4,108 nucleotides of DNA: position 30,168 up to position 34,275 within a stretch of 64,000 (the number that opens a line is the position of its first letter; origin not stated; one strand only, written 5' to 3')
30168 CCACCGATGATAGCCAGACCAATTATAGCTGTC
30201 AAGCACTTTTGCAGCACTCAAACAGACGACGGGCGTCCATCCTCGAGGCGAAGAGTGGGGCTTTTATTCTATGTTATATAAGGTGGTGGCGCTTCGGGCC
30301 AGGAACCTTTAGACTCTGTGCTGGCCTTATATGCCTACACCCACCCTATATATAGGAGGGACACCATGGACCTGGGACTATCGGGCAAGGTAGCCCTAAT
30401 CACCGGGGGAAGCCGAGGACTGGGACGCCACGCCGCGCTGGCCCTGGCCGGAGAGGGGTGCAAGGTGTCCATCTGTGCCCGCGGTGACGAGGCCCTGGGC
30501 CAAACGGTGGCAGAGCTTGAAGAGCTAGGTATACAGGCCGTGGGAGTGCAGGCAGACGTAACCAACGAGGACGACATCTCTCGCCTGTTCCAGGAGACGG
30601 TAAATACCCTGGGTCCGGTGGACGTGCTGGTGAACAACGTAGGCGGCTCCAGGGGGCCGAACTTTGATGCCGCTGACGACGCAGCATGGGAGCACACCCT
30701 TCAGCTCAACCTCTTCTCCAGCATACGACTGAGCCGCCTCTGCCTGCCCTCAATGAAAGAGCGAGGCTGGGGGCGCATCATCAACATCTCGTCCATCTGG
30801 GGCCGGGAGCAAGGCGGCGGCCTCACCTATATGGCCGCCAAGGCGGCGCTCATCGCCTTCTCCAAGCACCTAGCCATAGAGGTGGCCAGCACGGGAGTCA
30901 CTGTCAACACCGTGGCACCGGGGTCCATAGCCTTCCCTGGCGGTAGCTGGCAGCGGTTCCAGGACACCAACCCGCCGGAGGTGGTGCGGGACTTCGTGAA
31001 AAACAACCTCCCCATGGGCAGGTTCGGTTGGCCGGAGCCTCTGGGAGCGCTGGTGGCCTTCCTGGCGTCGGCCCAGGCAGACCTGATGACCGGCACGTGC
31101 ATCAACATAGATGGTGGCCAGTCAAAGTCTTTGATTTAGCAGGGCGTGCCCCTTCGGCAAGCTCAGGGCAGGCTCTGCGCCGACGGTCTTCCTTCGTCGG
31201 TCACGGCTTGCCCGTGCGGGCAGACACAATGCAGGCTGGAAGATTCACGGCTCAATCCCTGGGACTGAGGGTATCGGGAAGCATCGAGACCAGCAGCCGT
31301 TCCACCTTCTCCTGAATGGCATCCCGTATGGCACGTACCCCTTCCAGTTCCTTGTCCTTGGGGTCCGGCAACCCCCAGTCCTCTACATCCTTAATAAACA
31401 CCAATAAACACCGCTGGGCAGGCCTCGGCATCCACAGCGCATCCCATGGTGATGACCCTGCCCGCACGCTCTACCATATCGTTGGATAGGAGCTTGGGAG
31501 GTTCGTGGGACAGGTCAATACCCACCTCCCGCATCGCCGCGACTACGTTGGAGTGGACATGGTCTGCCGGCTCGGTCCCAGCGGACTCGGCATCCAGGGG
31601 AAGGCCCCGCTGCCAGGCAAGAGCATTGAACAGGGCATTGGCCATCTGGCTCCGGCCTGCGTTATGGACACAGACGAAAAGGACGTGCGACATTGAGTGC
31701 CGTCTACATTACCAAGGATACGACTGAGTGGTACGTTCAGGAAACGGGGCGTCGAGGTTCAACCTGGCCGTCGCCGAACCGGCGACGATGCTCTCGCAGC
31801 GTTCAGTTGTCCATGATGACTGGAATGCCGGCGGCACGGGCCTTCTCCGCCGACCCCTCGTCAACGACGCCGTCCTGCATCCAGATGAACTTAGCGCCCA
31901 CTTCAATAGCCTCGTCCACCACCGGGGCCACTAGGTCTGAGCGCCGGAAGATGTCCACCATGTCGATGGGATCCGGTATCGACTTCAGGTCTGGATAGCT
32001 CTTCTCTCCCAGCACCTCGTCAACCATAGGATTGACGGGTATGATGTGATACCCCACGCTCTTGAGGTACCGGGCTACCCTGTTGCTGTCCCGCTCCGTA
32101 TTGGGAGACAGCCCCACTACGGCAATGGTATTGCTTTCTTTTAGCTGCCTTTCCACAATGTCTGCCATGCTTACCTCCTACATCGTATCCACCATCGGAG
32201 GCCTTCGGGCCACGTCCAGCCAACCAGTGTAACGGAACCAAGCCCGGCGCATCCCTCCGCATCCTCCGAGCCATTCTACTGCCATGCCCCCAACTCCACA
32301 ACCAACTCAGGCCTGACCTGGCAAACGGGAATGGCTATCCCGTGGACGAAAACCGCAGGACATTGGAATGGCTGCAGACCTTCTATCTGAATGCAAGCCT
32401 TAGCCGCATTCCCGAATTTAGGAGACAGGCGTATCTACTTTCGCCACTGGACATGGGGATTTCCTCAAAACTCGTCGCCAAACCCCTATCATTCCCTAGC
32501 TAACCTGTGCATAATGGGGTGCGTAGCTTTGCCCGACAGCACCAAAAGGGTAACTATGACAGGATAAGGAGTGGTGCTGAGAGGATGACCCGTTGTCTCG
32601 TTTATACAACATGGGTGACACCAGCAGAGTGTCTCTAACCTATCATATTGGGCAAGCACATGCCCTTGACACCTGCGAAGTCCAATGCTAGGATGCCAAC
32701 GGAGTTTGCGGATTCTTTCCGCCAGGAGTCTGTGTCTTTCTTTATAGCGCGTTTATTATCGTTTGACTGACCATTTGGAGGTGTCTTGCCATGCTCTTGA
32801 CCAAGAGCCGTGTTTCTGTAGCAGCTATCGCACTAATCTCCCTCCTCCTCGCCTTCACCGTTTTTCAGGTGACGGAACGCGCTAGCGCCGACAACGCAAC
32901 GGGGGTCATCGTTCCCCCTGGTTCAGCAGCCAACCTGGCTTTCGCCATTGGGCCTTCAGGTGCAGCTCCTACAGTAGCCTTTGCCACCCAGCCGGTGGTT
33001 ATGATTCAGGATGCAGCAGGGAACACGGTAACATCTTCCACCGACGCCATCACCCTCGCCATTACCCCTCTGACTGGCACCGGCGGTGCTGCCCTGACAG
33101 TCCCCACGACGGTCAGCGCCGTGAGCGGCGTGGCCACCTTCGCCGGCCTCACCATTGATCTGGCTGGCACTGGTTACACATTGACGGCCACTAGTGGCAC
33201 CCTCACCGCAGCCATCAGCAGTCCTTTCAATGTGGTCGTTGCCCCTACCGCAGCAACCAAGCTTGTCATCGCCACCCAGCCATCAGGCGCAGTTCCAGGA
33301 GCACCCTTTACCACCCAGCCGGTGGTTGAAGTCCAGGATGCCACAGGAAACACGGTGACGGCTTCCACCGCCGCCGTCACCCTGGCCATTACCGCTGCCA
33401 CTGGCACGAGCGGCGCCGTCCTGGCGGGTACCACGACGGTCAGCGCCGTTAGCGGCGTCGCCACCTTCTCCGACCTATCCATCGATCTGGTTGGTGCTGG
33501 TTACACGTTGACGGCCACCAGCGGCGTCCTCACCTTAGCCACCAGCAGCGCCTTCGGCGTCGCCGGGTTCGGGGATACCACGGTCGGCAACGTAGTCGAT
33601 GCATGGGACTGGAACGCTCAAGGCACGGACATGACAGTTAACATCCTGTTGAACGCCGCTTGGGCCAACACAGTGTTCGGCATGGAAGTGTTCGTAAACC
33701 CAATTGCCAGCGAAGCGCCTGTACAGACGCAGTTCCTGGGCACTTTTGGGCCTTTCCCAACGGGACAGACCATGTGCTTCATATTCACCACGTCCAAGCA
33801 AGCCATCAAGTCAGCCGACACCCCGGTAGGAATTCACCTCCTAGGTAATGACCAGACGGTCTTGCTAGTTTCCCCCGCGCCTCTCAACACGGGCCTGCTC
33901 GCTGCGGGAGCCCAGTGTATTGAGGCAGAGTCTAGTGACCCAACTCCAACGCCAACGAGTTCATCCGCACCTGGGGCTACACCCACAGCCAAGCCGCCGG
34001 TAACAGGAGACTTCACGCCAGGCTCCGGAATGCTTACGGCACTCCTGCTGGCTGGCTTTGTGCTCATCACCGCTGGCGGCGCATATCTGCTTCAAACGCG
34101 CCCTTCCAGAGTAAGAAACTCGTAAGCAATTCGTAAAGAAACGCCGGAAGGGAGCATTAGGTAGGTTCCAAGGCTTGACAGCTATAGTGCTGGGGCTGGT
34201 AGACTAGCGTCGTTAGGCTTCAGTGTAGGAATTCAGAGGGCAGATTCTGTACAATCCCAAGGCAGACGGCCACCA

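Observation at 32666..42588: Ten-kb locus of three giant cell-surface proteins with three different anchoring solutions and no recognisable enzymatic partner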

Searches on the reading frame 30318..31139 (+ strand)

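Call 10: search_protein_families(library=pfam, proteins=[window:30318-31139:+], max_evalue=0.001)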
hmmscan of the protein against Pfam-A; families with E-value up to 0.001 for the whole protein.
window:30318-31139:+ (273 aa): 4 families
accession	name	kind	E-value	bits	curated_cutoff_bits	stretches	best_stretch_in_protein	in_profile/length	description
PF00106.31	adh_short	-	9.9e-55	185.5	26.6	1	24-205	1-183/195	short chain dehydrogenase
PF13561.12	adh_short_C2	-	8.8e-51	173.2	27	1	33-268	6-235/236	Enoyl-(Acyl carrier protein) reductase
PF08659.16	KR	-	1.1e-10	42.1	22.6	1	26-186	3-164/180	KR domain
PF01370.27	Epimerase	-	0.00079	19.3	20.9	0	26-159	1-115/240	NAD dependent epimerase/dehydratase family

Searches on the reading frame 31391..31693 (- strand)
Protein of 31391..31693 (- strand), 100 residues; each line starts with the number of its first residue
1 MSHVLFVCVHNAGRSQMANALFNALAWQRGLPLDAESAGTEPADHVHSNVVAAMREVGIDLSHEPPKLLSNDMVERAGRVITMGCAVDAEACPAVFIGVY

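Call 10: search_protein_families(library=pfam, proteins=[window:31391-31693:-], max_evalue=0.001)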
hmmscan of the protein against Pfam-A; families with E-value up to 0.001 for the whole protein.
window:31391-31693:- (100 aa): 1 family
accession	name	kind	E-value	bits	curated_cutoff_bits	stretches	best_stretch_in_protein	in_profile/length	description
PF01451.26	LMWPc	-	1.8e-17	64.3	23.2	1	4-93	1-94/144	Low molecular weight phosphotyrosine protein phosphatase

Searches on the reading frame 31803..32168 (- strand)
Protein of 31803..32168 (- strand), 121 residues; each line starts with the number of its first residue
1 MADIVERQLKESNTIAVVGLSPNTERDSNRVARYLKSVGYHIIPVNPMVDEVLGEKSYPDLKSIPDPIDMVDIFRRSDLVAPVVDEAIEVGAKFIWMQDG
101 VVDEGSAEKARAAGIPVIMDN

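Call 10: search_protein_families(library=pfam, proteins=[window:31803-32168:-], max_evalue=0.001)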
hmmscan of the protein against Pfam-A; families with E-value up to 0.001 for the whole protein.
window:31803-32168:- (121 aa): 1 family
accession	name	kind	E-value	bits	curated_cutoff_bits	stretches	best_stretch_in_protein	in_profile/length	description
PF13380.12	CoA_binding_2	-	2.2e-38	131.7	22.8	1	14-121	2-109/116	CoA binding domain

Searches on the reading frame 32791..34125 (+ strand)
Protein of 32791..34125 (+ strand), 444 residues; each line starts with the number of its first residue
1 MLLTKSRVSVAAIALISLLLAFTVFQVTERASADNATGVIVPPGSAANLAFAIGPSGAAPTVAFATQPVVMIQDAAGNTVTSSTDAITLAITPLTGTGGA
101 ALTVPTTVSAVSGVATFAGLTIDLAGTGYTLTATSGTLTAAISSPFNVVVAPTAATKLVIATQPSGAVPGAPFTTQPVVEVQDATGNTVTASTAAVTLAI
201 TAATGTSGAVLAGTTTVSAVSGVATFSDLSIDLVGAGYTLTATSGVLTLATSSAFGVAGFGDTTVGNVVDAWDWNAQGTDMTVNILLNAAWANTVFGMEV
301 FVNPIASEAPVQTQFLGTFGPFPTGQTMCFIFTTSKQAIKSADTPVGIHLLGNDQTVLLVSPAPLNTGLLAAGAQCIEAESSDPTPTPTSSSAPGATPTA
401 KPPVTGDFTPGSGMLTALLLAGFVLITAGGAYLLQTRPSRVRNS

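Call 6: search_protein_families(library=pfam, proteins=[window:32791-34125:+], max_evalue=0.01)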
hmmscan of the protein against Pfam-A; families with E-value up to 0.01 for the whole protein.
window:32791-34125:+ (444 aa): 0 families

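Call 7: search_protein_families(library=ncbifam, proteins=[window:32791-34125:+], max_evalue=0.01)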
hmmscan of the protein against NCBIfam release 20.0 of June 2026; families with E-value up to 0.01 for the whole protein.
window:32791-34125:+ (444 aa): 0 families

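Call 23: search_solved_structures(query=window:32791-34122:+, max_evalue=1)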
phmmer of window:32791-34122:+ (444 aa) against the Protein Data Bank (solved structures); distinct sequences matched with E-value up to 1: 3.
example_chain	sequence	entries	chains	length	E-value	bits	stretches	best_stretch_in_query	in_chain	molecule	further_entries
2poh_A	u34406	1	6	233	0.049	16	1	77-178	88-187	Head completion protein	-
3c9i_A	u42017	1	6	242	0.052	15.9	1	77-178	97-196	Tail needle protein gp26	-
4zkp_A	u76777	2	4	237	0.059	15.7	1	77-178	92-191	Tail needle protein gp26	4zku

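Call 56: find_homologous_proteins(query=window:32791-34122:+, max_evalue=0.00001)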
Query window:32791-34122:+ (444 aa): 1345 proteins with E <= 0.00001 among 8000 candidates; the best 120 are listed.
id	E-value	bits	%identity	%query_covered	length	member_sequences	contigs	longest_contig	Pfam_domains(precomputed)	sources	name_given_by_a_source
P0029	4.1e-263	891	100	100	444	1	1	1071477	-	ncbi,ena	-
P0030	2.2e-190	651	52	50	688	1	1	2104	PF18565.8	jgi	jgi:hypothetical protein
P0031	4.4e-186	637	74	100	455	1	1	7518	-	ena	-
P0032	1.1e-167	576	58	57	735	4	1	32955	-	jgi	-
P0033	1.2e-154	533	63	49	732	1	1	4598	PF13860.13,PF22084.3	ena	-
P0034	1.4e-152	527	86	73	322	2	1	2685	-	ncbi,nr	ncbi:MAG: hypothetical protein O2812_06390, partial [Chloroflexi bacterium]|nr:hypothetical protein 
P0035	2.0e-149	516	48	48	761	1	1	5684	PF12892.14,PF02518.32,PF18565.8,PF26198.1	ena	-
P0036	4.7e-142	492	46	48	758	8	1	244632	PF13860.13,PF18565.8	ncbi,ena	-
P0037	6.5e-117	409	54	50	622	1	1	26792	PF26198.1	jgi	jgi:hypothetical protein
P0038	1.2e-115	405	45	49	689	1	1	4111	PF10636.15,PF18565.8,PF14539.13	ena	-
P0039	4.9e-115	403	44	49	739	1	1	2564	-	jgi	jgi:hypothetical protein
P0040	9.5e-115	402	46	49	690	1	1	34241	PF13620.13,PF18565.8,PF26198.1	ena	-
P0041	1.6e-114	401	47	48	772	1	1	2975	PF07963.18,PF18565.8,PF26198.1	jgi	jgi:prepilin-type N-terminal cleavage/methylation domain-containing protein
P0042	1.7e-114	401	48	46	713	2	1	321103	PF18565.8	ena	-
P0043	5.0e-114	400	50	49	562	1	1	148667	-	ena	-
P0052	2.1e-106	374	50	53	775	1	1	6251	PF18565.8,PF26198.1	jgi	jgi:trimeric autotransporter adhesin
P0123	1.8e-82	296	45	45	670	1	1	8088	PF02369.23,PF09134.17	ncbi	-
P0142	7.8e-79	284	48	49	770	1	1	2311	PF02369.23,PF18565.8,PF09134.17,PF00630.26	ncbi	ncbi:MAG: beta strand repeat-containing protein, partial [Gammaproteobacteria bacterium]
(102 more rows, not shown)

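Call 102: search_protein_families(library=pfam, proteins=[window:32791-34122:+, P0031, P0036, P0052, P0123, P0142], max_evalue=1)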
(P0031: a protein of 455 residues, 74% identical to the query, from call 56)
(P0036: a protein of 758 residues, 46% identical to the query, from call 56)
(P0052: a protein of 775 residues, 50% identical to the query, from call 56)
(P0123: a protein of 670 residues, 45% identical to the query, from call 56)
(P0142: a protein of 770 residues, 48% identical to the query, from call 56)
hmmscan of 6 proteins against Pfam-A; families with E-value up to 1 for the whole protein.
window:32791-34122:+ (444 aa): 1 family
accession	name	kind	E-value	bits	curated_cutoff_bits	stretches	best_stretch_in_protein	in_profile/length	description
PF18565.7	Glyco_hydro2_C5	-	0.055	13.8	32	0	179-203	22-46/103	Glycoside hydrolase family 2 C-terminal domain 5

P0031 (455 aa): 1 family
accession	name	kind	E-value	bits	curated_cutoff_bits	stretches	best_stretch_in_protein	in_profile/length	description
PF04625.18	DEC-1_N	-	0.1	12.1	29.2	1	365-408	105-149/403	DEC-1 protein, N-terminal region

P0036 (758 aa): 3 families
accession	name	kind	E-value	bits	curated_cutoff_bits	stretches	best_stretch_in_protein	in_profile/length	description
PF18565.7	Glyco_hydro2_C5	-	1.3e-08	35.1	32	2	490-540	21-70/103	Glycoside hydrolase family 2 C-terminal domain 5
PF13860.13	FlgD_ig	-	1.1e-06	29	27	0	176-193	22-39/79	FlgD Ig-like domain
PF24893.1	DUF7743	-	0.0026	17.9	27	0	486-510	73-97/120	Domain of unknown function (DUF7743)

P0052 (775 aa): 6 families
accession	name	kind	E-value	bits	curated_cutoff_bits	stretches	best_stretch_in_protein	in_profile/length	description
PF18565.7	Glyco_hydro2_C5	-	2.6e-06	27.7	32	1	375-417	20-59/103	Glycoside hydrolase family 2 C-terminal domain 5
PF22821.2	ZP1_ZP4_Ig-like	-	0.0033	18.3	28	0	297-340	36-79/94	Zona pellucida sperm-binding proteins 1/4, Ig-like domain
PF09134.16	Invasin_D3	-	0.0077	17.2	33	1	268-299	25-54/98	Invasin, domain 3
PF17209.9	Hfq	-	0.02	14.9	27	0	484-513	1-30/64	Hfq protein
PF20257.3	SAM_HAT_C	-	0.029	15.2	25.5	0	269-286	3-20/84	SAM hydroxide adenosyltransferase C-terminal domain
PF09291.16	DUF1968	-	0.077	13.4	22.1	0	253-284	49-80/81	Domain of unknown function (DUF1968)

P0123 (670 aa): 3 families
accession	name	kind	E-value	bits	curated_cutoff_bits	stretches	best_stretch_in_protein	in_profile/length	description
PF09134.16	Invasin_D3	-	2e-15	57.5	33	1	357-455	2-98/98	Invasin, domain 3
PF02369.22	Big_1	-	1.8e-13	50.8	34.9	1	360-452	2-92/93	Bacterial Ig-like domain (group 1)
PF18565.7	Glyco_hydro2_C5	-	0.0041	17.4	32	0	374-412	14-52/103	Glycoside hydrolase family 2 C-terminal domain 5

P0142 (770 aa): 8 families
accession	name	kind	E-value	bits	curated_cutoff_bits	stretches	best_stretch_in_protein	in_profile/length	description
PF02369.22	Big_1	-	4e-32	110.6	34.9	5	481-572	2-91/93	Bacterial Ig-like domain (group 1)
PF09134.16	Invasin_D3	-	4.8e-30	104.4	33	3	478-574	2-96/98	Invasin, domain 3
PF18565.7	Glyco_hydro2_C5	-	3.2e-07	30.6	32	2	376-430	3-54/103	Glycoside hydrolase family 2 C-terminal domain 5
PF00630.25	Filamin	-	1.3e-06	29.6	26.9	1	180-254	17-88/93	Filamin/ABP280 repeat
PF13620.12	CarboxypepD_reg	-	0.021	15.6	32.3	2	500-582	1-78/82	Carboxypeptidase regulatory-like domain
PF17789.7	MG4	-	0.033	14.8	24.7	1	500-560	17-73/95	Macroglobulin domain MG4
PF02992.20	Transposase_21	-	0.28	10.8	28.6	0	83-126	107-150/213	Transposase family tnp2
PF23616.1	Ig_GEX2_N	-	0.32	11.6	27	0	185-236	18-79/105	GEX2 N-terminal Ig-like domain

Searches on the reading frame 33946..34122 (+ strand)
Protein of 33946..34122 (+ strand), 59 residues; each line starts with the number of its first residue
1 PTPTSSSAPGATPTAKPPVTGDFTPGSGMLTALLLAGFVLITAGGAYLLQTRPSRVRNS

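Call 33: search_protein_families(library=ncbifam, proteins=[window:33946-34122:+], max_evalue=10)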
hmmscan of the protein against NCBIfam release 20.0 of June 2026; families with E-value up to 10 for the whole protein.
seq(59 aa): 1 family
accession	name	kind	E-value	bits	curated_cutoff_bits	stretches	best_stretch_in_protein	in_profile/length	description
NF058670.1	sorting_LPXTATN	domain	0.098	13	32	1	33-49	11-27/32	LPxTATN C-terminal sorting signal domain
